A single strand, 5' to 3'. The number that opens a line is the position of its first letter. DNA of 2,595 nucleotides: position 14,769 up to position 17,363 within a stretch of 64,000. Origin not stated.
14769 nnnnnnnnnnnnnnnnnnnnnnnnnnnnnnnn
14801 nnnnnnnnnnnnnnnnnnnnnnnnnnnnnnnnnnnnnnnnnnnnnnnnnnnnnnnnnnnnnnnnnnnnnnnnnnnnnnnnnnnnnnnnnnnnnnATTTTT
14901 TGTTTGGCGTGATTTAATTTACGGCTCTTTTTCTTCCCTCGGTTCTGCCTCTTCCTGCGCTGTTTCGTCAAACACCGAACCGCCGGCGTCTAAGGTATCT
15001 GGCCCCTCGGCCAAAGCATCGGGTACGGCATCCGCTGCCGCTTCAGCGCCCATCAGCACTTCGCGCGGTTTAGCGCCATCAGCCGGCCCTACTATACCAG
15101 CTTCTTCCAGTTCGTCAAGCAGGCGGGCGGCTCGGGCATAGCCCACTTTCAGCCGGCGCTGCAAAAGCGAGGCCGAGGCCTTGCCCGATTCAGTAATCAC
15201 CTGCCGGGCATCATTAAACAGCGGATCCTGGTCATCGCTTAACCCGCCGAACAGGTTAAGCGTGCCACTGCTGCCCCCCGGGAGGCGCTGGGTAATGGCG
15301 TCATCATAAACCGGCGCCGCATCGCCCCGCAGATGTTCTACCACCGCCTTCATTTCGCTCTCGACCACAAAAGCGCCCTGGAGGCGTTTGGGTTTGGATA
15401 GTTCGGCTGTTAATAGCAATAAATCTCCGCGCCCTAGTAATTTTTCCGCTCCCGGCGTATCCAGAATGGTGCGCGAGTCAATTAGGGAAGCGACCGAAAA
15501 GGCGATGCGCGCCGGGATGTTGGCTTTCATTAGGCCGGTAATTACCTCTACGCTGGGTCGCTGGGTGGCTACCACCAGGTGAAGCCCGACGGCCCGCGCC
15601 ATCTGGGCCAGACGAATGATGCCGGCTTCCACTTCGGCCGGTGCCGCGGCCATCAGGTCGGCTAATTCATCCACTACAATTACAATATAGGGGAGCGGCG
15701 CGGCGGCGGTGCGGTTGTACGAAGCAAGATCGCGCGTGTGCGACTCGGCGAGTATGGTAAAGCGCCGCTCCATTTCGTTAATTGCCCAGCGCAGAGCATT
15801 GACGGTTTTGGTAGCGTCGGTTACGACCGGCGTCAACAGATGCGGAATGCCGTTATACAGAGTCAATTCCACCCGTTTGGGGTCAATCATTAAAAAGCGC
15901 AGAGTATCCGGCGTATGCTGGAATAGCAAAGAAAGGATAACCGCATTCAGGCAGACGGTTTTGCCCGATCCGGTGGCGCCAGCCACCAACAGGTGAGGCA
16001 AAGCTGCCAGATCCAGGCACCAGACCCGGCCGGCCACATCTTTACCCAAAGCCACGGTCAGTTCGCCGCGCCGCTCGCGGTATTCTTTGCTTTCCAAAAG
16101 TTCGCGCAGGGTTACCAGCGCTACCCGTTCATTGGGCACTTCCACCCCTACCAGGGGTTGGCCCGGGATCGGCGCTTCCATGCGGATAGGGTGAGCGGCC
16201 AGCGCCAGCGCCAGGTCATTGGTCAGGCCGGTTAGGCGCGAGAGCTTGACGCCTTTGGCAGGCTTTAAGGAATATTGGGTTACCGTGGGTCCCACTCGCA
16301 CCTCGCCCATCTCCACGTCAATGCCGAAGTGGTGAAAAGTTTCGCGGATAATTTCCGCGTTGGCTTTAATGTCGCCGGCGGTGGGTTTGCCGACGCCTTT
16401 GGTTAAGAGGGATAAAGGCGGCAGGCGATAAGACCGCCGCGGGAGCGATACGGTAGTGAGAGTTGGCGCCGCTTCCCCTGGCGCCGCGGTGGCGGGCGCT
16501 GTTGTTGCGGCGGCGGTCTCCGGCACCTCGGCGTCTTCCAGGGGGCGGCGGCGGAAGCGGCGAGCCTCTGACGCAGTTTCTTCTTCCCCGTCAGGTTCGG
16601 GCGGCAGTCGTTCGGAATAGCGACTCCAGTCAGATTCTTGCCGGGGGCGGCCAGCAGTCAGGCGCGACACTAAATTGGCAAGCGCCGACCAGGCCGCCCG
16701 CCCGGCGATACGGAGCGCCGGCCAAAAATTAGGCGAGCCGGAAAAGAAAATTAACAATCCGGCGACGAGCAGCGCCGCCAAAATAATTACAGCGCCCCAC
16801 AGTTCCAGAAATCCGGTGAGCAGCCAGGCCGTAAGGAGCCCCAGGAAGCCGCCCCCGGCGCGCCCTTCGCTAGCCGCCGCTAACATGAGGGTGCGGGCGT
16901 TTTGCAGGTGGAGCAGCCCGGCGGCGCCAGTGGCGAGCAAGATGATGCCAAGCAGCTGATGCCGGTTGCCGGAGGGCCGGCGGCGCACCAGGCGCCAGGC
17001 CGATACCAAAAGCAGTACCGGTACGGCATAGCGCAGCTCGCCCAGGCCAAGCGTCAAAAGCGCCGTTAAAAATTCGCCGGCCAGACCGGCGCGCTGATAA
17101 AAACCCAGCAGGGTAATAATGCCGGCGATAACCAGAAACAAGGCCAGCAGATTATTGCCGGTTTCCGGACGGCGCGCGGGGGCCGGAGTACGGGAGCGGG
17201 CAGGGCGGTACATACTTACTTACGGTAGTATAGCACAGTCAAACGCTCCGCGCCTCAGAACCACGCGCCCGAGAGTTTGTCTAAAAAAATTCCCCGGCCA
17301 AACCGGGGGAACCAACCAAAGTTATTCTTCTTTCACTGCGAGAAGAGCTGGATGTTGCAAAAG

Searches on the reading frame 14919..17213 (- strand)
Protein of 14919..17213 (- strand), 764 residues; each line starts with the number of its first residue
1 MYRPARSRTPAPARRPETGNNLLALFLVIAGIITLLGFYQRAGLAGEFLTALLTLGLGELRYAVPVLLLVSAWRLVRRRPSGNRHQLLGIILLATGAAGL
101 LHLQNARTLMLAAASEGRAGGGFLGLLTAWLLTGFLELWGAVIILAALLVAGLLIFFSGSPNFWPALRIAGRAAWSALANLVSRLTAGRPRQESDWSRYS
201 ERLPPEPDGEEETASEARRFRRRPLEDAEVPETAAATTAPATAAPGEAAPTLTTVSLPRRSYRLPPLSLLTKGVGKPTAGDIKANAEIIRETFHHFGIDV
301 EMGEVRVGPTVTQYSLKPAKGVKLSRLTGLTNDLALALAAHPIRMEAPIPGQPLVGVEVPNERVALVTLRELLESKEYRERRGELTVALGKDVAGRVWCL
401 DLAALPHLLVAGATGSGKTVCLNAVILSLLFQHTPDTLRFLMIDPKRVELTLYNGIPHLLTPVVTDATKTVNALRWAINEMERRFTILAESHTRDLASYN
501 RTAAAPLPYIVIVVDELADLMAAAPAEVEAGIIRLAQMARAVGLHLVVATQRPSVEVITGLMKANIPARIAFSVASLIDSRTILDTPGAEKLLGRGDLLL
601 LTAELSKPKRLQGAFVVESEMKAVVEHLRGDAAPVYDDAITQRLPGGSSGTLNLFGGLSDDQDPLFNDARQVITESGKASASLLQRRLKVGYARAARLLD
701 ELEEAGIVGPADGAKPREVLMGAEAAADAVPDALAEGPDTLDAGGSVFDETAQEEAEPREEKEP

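Call 85: search_protein_families(library=pfam, proteins=[window:14919-17213:-], max_evalue=0.00001)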
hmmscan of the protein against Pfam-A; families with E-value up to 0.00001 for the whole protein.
window:14919-17213:- (764 aa): 4 families
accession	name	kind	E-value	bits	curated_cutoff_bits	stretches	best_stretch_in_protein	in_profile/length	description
PF01580.24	FtsK_SpoIIIE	-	1.2e-60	205.1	24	1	369-555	2-221/221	FtsK/SpoIIIE family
PF09397.16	FtsK_gamma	-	8.2e-28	96.3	30.6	1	661-721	2-62/63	Ftsk gamma domain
PF17854.6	FtsK_alpha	-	1.3e-27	96.4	22.9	1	264-361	1-101/101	FtsK alpha domain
PF13491.11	FtsK_4TM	-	3e-07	30.7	23.1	1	41-159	46-161/171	4TM region of DNA translocase FtsK/SpoIIIE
